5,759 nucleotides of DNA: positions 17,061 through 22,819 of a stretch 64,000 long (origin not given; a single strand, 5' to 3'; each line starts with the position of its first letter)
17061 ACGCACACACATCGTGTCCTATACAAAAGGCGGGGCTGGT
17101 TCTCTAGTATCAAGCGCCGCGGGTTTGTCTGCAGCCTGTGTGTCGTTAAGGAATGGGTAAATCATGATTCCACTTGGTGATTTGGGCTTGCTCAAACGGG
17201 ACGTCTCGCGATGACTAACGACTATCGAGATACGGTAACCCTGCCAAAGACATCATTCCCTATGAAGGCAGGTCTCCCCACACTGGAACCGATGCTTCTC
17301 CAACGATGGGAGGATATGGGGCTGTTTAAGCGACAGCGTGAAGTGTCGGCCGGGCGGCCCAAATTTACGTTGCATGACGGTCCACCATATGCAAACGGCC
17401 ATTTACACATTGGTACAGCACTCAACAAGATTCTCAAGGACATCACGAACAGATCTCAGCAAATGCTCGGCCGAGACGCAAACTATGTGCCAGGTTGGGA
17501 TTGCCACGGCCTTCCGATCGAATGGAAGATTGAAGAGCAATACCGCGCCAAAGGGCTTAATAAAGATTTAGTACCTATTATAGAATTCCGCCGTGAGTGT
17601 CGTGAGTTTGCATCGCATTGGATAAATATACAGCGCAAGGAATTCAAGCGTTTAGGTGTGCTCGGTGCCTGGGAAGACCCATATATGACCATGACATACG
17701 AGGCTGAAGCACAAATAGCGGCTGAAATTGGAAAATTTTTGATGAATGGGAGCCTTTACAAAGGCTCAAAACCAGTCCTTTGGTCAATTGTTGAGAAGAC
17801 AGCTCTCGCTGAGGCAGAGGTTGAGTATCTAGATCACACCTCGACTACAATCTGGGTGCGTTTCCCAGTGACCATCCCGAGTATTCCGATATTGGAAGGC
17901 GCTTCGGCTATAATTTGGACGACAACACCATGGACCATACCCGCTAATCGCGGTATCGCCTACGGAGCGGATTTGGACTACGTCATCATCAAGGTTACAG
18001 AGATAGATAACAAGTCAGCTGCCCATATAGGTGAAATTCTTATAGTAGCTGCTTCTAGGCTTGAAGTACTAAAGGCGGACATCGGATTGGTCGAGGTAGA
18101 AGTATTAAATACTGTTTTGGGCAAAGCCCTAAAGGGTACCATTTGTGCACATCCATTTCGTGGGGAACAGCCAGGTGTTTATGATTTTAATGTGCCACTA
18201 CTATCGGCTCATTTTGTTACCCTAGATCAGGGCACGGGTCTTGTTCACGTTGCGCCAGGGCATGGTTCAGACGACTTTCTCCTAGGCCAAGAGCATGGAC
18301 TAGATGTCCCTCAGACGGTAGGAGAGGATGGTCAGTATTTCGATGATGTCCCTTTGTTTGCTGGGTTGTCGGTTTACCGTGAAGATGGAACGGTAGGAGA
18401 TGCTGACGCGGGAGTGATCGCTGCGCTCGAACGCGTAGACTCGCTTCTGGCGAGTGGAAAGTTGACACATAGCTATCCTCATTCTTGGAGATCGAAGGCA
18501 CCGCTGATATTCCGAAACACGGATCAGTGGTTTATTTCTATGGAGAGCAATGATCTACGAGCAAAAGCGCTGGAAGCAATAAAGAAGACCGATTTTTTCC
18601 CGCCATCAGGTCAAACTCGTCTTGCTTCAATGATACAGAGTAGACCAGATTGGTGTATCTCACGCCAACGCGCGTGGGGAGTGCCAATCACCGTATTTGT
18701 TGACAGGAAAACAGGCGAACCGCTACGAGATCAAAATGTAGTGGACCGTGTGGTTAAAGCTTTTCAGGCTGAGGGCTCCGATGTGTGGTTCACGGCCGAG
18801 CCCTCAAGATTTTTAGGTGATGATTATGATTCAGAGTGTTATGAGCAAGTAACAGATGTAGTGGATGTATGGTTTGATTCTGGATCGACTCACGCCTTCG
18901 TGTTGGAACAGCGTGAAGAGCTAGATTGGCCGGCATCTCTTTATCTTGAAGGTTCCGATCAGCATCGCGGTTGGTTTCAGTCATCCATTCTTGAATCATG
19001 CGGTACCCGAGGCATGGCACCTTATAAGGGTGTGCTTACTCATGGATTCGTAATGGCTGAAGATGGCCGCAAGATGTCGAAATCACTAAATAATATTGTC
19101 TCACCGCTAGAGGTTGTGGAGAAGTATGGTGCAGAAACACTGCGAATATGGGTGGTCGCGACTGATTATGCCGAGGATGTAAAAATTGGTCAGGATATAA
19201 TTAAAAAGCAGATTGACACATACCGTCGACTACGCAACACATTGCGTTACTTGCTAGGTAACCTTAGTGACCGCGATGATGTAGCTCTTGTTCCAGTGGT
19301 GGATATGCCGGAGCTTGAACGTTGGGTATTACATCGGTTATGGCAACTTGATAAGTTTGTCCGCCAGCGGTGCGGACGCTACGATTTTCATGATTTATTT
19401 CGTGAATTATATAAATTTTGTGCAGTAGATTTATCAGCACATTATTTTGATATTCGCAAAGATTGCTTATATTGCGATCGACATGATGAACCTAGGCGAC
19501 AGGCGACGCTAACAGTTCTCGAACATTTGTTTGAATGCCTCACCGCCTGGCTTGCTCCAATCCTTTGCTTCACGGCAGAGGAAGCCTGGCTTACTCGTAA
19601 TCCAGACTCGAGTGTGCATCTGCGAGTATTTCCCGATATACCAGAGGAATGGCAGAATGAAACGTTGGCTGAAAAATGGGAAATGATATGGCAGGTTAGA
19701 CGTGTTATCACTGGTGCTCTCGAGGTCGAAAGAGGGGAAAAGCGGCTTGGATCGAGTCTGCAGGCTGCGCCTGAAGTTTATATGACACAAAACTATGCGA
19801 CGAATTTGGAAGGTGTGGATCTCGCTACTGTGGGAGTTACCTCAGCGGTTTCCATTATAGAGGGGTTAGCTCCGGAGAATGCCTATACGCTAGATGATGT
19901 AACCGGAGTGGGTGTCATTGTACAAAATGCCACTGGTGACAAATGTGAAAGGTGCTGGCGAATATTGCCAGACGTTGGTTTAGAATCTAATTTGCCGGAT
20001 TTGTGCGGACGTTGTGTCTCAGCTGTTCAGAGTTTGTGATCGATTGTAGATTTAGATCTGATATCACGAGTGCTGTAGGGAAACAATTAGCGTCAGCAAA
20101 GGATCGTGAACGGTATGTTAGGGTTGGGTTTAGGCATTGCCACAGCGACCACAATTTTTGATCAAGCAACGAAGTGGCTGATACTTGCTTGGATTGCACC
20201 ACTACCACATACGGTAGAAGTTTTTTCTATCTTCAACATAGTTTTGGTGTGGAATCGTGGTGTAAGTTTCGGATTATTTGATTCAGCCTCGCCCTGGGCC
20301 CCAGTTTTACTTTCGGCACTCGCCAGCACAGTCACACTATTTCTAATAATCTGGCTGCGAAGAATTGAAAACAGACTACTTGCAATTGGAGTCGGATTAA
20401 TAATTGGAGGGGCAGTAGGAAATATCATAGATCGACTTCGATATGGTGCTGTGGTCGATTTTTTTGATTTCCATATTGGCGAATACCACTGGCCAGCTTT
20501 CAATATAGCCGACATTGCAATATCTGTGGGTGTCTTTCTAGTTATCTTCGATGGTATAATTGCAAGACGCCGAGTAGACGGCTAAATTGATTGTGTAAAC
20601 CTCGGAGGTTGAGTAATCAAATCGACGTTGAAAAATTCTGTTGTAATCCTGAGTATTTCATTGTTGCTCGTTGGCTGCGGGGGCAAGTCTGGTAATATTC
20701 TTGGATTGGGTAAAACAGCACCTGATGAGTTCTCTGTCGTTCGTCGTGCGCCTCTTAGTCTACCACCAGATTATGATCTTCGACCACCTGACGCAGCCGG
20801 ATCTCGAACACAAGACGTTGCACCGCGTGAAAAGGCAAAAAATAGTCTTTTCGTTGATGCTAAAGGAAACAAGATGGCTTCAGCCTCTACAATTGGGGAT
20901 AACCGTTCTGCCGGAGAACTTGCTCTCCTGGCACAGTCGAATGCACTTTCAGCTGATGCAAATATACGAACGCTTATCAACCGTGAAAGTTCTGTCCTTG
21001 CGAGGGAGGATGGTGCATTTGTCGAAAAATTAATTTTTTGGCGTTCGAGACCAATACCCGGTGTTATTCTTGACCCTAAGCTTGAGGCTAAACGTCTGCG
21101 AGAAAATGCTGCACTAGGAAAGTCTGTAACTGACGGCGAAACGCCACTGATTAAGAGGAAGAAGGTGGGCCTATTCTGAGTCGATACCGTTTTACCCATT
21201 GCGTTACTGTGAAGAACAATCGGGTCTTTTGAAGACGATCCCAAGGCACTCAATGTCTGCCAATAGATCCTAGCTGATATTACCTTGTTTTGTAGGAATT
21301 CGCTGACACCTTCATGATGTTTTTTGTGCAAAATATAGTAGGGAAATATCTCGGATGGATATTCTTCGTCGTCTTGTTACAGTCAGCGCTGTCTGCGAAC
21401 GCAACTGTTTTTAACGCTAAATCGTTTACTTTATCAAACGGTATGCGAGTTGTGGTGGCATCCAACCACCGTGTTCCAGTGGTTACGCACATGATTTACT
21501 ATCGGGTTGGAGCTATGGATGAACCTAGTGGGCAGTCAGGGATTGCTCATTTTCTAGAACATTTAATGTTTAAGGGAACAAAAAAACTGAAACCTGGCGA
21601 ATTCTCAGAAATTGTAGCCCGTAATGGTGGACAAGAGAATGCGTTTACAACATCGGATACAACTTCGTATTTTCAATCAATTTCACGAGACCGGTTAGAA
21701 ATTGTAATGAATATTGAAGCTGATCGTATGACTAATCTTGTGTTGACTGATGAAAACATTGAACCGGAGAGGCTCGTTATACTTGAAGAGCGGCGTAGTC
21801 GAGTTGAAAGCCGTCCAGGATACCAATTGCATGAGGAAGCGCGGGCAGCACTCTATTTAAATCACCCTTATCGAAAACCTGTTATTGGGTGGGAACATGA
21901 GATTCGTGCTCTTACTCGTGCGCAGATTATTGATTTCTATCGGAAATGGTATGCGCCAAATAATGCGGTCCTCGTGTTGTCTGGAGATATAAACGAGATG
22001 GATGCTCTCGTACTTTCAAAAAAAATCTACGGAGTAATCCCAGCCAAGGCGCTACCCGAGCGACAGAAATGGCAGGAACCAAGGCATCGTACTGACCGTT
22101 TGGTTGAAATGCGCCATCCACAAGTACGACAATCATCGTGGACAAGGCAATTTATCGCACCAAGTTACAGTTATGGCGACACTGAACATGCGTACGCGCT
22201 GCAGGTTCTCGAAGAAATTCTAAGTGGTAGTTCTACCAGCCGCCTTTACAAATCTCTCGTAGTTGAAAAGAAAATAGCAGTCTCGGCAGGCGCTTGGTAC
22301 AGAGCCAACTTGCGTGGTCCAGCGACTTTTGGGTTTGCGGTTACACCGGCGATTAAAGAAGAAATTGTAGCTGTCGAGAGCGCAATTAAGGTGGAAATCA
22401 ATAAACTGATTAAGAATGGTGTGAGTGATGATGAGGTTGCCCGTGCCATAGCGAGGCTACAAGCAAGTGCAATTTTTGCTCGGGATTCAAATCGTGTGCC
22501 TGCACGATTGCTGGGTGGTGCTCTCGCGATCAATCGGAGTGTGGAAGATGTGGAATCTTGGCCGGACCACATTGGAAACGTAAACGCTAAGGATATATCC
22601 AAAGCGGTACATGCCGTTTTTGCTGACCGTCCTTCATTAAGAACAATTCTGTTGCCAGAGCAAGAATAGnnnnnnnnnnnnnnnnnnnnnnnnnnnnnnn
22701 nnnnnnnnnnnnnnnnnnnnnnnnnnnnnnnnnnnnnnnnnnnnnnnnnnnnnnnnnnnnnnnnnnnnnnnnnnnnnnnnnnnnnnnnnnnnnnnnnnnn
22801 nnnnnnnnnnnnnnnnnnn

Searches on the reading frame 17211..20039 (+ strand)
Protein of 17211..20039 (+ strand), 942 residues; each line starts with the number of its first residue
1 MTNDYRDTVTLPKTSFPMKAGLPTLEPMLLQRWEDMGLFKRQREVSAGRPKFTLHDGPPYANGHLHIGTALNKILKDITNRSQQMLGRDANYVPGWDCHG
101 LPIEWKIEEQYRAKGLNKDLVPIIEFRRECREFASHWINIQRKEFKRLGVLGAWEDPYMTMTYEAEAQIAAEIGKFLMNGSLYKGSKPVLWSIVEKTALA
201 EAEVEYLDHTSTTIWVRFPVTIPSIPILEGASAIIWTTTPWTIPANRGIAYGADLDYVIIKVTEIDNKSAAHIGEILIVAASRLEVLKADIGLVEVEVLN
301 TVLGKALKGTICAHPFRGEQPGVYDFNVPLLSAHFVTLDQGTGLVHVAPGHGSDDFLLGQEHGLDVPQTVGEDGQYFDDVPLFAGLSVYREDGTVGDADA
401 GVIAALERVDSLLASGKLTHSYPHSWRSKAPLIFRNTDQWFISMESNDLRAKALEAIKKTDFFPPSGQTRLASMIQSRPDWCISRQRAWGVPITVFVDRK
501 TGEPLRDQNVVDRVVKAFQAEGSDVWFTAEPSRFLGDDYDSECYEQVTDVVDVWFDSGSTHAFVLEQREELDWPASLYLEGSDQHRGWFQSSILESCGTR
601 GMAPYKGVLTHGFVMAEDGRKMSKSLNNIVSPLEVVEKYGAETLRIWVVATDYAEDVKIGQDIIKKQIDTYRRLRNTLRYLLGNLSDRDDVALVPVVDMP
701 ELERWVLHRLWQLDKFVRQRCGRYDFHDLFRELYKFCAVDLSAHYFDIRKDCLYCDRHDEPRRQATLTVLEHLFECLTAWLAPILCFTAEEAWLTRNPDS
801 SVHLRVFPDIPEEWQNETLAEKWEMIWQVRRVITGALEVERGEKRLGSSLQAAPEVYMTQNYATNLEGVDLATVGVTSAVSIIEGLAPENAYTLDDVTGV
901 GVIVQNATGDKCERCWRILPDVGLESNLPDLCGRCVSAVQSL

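Call 35: list_cluster_members(proteins=[P0007, P0006, P0127, P0131, P0004, window:17211-20039:+, window:13096-14184:-])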
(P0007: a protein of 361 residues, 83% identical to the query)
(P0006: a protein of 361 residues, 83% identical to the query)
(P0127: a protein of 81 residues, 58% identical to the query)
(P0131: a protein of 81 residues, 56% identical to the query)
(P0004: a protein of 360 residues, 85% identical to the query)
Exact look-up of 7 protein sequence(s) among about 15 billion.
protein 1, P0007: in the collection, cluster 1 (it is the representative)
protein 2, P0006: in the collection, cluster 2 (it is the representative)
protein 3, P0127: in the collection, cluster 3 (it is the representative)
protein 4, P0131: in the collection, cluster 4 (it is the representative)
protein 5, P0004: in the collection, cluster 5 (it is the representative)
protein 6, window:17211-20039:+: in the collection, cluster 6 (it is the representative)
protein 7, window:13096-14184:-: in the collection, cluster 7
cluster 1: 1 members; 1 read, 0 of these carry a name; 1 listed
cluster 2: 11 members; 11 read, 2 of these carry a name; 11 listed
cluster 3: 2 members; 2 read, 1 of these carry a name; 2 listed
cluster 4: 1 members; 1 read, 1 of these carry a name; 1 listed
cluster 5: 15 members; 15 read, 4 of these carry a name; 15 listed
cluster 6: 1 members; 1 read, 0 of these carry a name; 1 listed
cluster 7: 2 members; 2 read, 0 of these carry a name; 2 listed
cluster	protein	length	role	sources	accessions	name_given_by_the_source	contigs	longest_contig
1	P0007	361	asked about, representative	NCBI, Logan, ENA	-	-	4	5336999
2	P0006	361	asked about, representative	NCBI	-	-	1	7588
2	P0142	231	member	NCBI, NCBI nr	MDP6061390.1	MAG: GTP-binding protein, partial [Pirellulaceae bacterium] | GTP-binding protein [Pirellulaceae bacterium]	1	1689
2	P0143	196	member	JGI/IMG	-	G3E family GTPase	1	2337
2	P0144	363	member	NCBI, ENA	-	-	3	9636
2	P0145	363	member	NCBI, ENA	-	-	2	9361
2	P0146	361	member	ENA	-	-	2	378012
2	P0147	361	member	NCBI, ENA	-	-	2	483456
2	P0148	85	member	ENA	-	-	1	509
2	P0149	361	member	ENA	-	-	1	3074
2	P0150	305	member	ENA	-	-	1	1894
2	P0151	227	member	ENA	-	-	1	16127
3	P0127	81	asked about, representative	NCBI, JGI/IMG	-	mercuric ion transport protein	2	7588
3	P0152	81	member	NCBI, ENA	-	-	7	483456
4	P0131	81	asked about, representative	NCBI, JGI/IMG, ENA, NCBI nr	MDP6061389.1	MAG: mercury resistance system transport protein MerF [Pirellulaceae bacterium] | mercuric ion transport protein | mercury resistance system transport protein MerF [Pirellulaceae bacterium]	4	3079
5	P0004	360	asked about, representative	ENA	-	-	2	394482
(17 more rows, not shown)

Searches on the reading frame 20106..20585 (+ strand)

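Call 82: search_protein_families(library=pfam, proteins=[window:20106-20585:+], max_evalue=1e-8)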
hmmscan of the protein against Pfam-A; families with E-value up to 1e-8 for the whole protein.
window:20106-20585:+ (159 aa): 1 family
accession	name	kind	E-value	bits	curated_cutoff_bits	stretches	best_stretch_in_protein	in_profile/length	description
PF01252.23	Peptidase_A8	-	1.5e-38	132.6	25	1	11-149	1-139/142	Signal peptidase (SPase) II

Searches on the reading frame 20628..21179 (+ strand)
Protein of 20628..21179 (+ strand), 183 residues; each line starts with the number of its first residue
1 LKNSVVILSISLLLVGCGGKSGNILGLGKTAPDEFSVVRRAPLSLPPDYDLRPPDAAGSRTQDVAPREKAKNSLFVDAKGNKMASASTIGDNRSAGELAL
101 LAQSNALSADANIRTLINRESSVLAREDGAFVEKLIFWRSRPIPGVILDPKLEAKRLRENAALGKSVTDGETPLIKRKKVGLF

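Call 82: search_protein_families(library=pfam, proteins=[window:20628-21179:+], max_evalue=1e-8)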
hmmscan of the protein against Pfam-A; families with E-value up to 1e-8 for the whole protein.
window:20628-21179:+ (183 aa): 1 family
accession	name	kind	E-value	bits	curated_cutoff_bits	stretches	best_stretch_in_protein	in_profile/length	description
PF11233.13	DUF3035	-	6.8e-34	117.6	23.2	1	25-165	4-141/141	Protein of unknown function (DUF3035)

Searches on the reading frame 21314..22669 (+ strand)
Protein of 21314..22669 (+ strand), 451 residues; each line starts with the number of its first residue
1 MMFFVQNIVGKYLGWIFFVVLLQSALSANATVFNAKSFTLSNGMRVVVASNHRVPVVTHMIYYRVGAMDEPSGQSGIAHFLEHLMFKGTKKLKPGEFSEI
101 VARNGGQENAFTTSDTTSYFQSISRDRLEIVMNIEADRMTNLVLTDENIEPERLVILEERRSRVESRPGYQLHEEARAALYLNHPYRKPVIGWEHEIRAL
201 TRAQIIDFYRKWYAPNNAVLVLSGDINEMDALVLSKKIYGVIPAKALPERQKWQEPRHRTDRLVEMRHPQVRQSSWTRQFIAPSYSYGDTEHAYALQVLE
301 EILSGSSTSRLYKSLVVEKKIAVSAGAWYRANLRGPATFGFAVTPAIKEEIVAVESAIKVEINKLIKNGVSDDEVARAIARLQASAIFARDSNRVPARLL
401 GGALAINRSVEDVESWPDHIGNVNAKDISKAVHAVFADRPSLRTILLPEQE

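Call 82: search_protein_families(library=pfam, proteins=[window:21314-22669:+], max_evalue=1e-8)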
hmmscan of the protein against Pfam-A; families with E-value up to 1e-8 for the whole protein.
window:21314-22669:+ (451 aa): 2 families
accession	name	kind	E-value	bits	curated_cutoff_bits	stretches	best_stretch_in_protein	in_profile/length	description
PF05193.26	Peptidase_M16_C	-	1e-28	100.9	23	1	200-382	2-181/181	Peptidase M16 inactive domain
PF00675.25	Peptidase_M16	-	2.3e-27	96.2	22.3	1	45-191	1-146/149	Insulinase (Peptidase family M16)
